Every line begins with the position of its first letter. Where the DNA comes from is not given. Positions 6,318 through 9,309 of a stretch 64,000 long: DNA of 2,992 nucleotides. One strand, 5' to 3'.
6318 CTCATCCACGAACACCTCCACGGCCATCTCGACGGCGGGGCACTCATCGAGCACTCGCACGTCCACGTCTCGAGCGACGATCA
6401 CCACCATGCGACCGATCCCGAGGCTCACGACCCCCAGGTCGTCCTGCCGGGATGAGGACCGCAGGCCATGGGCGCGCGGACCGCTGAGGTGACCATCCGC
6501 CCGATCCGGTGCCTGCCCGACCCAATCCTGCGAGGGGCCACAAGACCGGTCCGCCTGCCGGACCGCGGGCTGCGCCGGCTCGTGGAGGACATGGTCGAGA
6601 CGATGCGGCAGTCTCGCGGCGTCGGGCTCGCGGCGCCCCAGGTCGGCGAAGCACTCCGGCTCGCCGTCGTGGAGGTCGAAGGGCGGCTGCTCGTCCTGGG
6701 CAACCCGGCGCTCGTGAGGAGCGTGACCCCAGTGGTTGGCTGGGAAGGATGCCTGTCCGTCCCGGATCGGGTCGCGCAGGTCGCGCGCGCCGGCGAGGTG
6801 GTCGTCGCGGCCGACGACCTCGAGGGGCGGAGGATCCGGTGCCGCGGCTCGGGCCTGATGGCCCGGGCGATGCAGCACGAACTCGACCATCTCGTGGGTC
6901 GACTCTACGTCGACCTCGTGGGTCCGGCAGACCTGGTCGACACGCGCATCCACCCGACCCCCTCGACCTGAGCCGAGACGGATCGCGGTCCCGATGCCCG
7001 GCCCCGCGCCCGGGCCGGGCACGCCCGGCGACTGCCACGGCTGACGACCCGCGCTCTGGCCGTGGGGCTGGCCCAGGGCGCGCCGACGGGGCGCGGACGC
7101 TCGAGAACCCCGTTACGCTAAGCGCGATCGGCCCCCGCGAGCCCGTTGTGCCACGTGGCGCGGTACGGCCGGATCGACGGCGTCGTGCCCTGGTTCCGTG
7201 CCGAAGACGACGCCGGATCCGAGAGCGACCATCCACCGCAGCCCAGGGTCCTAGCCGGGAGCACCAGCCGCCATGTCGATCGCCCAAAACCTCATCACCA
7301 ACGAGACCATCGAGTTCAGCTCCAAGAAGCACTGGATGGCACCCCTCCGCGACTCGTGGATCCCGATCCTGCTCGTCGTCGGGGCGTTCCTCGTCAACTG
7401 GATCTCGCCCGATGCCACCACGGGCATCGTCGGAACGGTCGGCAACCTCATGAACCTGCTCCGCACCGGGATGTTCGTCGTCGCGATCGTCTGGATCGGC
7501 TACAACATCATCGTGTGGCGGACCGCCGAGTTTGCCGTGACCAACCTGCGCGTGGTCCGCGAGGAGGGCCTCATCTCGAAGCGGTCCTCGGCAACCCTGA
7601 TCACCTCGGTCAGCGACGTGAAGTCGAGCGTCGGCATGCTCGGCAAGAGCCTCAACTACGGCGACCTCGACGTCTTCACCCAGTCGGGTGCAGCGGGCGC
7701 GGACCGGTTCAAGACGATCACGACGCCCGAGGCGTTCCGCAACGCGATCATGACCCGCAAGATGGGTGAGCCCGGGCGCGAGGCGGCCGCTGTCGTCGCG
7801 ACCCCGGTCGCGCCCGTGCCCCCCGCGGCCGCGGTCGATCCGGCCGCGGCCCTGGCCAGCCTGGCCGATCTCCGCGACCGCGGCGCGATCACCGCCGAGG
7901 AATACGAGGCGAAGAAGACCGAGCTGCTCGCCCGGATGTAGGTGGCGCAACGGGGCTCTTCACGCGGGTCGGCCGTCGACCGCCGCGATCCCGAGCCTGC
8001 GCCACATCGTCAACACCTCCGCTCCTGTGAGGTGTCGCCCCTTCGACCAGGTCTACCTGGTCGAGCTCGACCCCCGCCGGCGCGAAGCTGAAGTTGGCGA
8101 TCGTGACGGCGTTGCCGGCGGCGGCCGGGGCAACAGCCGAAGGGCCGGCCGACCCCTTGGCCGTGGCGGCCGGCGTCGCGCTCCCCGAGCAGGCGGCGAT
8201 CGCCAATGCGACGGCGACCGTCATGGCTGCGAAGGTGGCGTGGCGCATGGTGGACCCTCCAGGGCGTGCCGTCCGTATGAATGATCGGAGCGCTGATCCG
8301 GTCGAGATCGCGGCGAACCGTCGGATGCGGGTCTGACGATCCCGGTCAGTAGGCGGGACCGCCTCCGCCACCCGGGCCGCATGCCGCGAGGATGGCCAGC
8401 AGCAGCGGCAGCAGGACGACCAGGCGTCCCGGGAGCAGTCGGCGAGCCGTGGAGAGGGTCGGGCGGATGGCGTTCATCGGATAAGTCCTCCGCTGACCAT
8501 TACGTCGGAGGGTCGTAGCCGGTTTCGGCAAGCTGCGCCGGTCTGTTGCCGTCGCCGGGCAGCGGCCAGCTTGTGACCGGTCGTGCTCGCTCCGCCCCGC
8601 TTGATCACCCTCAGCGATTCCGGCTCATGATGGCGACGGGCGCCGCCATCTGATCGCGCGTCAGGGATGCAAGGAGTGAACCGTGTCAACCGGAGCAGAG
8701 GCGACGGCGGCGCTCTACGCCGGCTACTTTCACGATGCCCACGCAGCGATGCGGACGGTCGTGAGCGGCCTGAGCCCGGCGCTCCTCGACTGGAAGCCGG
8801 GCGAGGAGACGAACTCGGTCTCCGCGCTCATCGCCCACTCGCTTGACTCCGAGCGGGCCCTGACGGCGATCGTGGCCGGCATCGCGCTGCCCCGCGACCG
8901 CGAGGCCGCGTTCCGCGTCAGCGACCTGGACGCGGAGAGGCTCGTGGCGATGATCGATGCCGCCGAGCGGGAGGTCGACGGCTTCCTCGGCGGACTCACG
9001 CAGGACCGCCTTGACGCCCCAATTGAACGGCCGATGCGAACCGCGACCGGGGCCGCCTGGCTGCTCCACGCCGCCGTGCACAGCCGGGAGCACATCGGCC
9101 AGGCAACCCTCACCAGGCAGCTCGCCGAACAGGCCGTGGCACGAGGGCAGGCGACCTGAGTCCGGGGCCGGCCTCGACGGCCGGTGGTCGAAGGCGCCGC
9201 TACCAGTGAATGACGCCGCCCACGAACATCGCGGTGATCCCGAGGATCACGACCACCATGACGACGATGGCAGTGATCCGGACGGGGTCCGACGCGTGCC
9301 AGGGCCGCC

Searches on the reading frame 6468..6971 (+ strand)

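Call 46: search_protein_families(library=pfam, proteins=[window:6468-6971:+], max_evalue=0.001)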
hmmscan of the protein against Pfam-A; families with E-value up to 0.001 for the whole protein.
window:6468-6971:+ (167 aa): 1 family
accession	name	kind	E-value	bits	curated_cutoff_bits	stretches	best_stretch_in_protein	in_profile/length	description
PF01327.26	Pep_deformylase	-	2.2e-39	135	22.8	1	10-151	1-150/156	Polypeptide deformylase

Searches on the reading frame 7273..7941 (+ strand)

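Call 46: search_protein_families(library=pfam, proteins=[window:7273-7941:+], max_evalue=0.001)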
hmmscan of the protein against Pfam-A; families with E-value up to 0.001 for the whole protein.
window:7273-7941:+ (222 aa): 3 families
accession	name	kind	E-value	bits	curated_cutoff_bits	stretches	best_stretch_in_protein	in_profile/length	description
PF09851.14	SHOCT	-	3e-09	36.8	27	1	192-219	1-28/28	Short C-terminal domain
PF03703.20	bPH_2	-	6.7e-07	29.9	22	1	82-157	1-76/78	Bacterial PH domain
PF05120.17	GvpG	-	0.00019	22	30.6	1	192-222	35-65/67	Gas vesicle protein G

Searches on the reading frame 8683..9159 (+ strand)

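Call 46: search_protein_families(library=pfam, proteins=[window:8683-9159:+], max_evalue=0.001)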
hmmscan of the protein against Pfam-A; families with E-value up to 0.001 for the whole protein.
window:8683-9159:+ (158 aa): 3 families
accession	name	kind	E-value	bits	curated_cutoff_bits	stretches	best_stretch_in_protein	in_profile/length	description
PF12867.12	DinB_2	-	3.2e-14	53.9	24.8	1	16-141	2-128/128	DinB superfamily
PF05163.17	DinB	-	2e-06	28.3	23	1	11-143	7-140/165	DinB family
PF04978.18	MST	-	8.3e-05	23.5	27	1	14-148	4-147/149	Mycothiol-S-transferase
